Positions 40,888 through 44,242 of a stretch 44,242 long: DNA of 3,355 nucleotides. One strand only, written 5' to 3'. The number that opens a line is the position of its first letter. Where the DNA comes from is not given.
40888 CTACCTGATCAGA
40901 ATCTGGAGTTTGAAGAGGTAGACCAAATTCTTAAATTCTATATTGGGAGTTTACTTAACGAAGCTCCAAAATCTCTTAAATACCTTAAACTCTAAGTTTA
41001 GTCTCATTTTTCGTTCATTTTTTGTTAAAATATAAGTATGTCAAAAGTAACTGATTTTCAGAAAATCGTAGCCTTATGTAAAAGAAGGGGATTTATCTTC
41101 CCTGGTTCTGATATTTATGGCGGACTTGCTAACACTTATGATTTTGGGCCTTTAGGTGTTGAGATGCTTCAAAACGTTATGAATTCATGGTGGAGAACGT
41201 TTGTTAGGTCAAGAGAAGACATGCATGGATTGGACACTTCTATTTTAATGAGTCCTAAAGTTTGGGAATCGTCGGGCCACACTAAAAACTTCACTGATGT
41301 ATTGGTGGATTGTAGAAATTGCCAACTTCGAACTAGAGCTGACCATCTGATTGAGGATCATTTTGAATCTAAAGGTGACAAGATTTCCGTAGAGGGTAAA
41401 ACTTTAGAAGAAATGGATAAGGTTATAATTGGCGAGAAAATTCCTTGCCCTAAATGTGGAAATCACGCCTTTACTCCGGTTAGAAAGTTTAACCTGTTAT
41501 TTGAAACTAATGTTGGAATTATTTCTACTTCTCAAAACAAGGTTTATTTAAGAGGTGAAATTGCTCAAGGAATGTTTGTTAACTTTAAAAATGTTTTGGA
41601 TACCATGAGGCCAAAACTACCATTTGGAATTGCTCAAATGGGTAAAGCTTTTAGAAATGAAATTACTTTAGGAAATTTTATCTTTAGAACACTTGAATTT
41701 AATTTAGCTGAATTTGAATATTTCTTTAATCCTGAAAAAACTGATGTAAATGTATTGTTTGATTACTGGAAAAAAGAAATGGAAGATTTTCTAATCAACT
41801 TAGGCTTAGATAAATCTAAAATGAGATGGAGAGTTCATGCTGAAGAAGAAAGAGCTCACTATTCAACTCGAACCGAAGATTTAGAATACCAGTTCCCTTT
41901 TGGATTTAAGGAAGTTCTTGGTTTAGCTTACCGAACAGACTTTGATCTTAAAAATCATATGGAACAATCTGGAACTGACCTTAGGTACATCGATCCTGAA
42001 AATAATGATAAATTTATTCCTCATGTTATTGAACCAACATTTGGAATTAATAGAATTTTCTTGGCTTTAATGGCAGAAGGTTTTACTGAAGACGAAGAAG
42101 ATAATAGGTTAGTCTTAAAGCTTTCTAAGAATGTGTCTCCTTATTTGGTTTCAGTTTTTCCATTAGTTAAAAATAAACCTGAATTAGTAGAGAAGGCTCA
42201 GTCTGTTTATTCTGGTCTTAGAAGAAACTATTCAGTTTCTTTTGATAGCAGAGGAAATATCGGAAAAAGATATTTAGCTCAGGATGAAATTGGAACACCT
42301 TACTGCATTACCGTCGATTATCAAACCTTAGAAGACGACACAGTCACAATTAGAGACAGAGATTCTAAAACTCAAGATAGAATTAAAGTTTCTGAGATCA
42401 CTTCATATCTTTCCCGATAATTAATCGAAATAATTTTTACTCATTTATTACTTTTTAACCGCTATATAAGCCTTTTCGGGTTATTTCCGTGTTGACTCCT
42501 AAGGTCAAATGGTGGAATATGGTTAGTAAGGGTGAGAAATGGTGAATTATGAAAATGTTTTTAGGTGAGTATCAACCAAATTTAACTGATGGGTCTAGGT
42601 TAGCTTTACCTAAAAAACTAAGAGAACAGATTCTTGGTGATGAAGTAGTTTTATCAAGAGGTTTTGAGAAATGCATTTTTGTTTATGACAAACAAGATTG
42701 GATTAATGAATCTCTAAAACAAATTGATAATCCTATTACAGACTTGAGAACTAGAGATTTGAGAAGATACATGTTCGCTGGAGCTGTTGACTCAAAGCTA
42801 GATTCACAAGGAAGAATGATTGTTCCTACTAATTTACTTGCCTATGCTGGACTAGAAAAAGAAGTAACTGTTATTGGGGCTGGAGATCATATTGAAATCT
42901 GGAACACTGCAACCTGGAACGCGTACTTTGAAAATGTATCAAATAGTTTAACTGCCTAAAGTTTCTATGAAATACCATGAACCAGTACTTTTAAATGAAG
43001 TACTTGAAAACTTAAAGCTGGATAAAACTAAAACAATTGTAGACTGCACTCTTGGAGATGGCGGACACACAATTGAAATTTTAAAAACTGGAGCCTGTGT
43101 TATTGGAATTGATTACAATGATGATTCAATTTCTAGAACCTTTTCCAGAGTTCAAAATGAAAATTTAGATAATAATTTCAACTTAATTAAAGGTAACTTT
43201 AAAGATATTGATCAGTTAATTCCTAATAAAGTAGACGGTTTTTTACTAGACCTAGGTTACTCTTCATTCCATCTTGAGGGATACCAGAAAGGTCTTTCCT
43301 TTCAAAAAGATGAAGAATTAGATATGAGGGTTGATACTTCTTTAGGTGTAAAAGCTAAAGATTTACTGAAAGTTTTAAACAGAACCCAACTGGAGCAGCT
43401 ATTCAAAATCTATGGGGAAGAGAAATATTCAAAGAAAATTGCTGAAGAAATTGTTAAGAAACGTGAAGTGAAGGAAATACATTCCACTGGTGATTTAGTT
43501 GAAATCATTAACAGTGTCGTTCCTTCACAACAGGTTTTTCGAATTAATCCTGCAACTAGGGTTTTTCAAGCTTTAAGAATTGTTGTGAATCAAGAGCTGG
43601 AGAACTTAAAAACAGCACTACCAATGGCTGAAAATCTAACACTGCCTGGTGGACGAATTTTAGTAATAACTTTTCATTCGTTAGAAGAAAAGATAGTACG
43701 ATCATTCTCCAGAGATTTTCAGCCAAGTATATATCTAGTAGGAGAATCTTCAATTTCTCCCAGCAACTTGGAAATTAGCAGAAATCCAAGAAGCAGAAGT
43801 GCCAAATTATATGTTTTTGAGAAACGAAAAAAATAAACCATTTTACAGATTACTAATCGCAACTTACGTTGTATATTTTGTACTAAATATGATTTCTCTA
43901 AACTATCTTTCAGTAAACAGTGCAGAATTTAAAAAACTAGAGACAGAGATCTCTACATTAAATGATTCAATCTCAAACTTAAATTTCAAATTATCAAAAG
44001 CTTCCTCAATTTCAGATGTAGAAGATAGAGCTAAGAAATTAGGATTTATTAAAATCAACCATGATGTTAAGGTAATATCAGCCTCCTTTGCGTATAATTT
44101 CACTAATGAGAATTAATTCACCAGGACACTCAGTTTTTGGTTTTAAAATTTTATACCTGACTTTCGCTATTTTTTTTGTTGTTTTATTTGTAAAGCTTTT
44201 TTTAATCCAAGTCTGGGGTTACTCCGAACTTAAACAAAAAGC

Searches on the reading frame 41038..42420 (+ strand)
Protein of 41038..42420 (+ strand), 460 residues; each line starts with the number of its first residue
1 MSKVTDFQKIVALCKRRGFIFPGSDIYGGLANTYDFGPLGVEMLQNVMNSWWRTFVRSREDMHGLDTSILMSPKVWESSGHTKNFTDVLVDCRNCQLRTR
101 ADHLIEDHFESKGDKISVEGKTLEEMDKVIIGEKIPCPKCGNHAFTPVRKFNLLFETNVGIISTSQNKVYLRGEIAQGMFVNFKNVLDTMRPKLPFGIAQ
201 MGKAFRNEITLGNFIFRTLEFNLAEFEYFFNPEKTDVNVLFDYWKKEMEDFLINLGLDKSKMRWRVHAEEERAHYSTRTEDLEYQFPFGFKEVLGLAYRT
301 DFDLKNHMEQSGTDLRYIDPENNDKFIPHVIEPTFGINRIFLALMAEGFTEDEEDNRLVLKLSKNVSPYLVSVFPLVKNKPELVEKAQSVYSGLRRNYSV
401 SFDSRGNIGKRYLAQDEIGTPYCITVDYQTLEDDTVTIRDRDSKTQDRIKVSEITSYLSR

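Call 6: search_protein_families(library=pfam, proteins=[window:41038-42420:+], max_evalue=0.01)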
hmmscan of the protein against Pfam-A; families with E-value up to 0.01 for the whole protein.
window:41038-42420:+ (460 aa): 2 families
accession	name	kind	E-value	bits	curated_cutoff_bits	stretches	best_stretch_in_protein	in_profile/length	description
PF03129.25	HGTP_anticodon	-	1.9e-20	73.2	21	1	371-459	2-92/94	Anticodon binding domain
PF00587.30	tRNA-synt_2b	-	1.5e-08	35.3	29.3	1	167-346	9-177/179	tRNA synthetase class II core domain (G, H, P, S and T)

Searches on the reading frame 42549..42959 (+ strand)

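Call 6: search_protein_families(library=pfam, proteins=[window:42549-42959:+], max_evalue=0.01)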
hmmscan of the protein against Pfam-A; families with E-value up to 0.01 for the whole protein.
window:42549-42959:+ (136 aa): 1 family
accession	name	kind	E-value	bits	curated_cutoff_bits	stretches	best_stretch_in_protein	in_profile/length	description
PF02381.23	MraZ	-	1.6e-34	118.1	23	2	75-134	1-61/72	MraZ protein, putative antitoxin-like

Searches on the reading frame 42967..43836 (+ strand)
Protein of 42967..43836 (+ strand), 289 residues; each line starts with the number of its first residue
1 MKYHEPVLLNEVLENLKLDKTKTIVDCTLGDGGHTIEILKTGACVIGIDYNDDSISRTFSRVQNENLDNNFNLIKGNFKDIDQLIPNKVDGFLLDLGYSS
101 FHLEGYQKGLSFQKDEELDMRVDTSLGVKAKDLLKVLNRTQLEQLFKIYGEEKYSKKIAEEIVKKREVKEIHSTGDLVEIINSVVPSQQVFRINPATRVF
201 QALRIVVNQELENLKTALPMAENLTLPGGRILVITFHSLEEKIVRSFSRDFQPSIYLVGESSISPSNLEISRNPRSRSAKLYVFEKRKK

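Call 6: search_protein_families(library=pfam, proteins=[window:42967-43836:+], max_evalue=0.01)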
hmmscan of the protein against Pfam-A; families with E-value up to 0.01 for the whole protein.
window:42967-43836:+ (289 aa): 5 families
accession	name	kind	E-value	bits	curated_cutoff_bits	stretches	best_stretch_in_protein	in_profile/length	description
PF01795.25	Methyltransf_5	-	7.2e-83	279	27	1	3-286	3-308/309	MraW methylase family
PF13847.12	Methyltransf_31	-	8.1e-06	26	27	1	19-90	2-76/145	Methyltransferase domain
PF06962.18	rRNA_methylase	-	6.9e-05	23.2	22.7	1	45-98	1-54/137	Putative rRNA methylase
PF13649.12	Methyltransf_25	-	8.5e-05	23.6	27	1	24-91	1-67/97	Methyltransferase domain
PF09445.16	Methyltransf_15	-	0.00021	21.4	22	1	22-120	2-94/165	RNA cap guanine-N2 methyltransferase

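Call 40: find_encoding_contigs(protein=window:42967-43836:+, flank=10000, max_places=3)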
Protein window:42967-43836:+ (289 aa): 4 contigs read that carry it; 3 places shown.
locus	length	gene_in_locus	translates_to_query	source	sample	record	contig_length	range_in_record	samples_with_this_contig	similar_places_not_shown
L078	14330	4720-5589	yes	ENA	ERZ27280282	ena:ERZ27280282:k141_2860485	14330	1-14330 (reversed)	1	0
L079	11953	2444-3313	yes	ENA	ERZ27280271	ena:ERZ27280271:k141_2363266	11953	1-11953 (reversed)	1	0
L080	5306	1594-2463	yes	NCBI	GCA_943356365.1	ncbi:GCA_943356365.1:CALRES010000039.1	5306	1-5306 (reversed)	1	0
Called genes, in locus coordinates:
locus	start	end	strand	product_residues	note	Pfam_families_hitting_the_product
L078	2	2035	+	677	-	?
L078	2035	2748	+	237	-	PF11967:RecO_N, PF02565:RecO_C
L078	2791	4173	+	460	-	PF28494:GlyRS_ins_1 (faint), PF00587:tRNA-synt_2b, PF03129:HGTP_anticodon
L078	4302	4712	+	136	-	PF02381:MraZ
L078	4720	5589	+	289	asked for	PF01795:Methyltransf_5, PF13847:Methyltransf_31 (faint)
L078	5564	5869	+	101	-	-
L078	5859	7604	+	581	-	PF03717:PBP_dimer, PF00905:Transpeptidase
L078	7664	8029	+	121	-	PF02021:UPF0102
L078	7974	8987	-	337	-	PF03816:LytR_cpsA_psr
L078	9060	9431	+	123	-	PF00072:Response_reg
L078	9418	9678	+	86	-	-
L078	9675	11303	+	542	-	PF00512:HisKA, PF02518:HATPase_c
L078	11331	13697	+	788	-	PF01326:PPDK_N, PF00391:PEP-utilizers, PF02896:PEP-utilizers_C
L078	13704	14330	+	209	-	?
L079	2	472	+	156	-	?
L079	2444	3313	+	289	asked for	PF01795:Methyltransf_5, PF13847:Methyltransf_31 (faint)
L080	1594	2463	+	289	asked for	PF01795:Methyltransf_5, PF13847:Methyltransf_31 (faint)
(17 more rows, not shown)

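Call 81: search_protein_families(library=ncbifam, proteins=[L078:7974-8987:-], max_evalue=1)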
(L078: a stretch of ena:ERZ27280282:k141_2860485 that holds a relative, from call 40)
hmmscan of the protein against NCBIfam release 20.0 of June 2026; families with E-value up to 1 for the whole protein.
L078:7974-8987:- (337 aa): 4 families
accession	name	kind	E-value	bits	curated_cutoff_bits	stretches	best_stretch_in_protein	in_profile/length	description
TIGR00350.1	lytR_cpsA_psr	domain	1.5e-29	103.3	62.3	1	81-231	2-151/152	LCP family glycopolymer transferase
NF006897.1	PRK09379.1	equivalog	1.5e-24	86.8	441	1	10-274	11-259/298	polyisoprenyl-teichoic acid--peptidoglycan teichoic acid transferase TagU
NF047591.1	ligase_LytR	equivalog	2.9e-22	79.4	450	1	14-277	8-284/336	glycopolymer--peptidoglycan transferase LytR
NF051849.1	LCP_trans_Cps2A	equivalog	1.1e-10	41.3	650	1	81-279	240-432/477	LCP family glycopolymer transferase CpsA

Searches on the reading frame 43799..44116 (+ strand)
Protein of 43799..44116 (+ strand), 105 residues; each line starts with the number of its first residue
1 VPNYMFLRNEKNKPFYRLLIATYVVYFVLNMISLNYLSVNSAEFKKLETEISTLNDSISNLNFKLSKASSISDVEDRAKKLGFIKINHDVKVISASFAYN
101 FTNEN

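Call 6: search_protein_families(library=pfam, proteins=[window:43799-44116:+], max_evalue=0.01)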
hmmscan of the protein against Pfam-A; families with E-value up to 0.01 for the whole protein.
window:43799-44116:+ (105 aa): 1 family
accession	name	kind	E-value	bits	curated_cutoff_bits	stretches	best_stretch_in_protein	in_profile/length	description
PF04977.20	DivIC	-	0.0023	18.1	28.9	1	23-86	7-70/80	Septum formation initiator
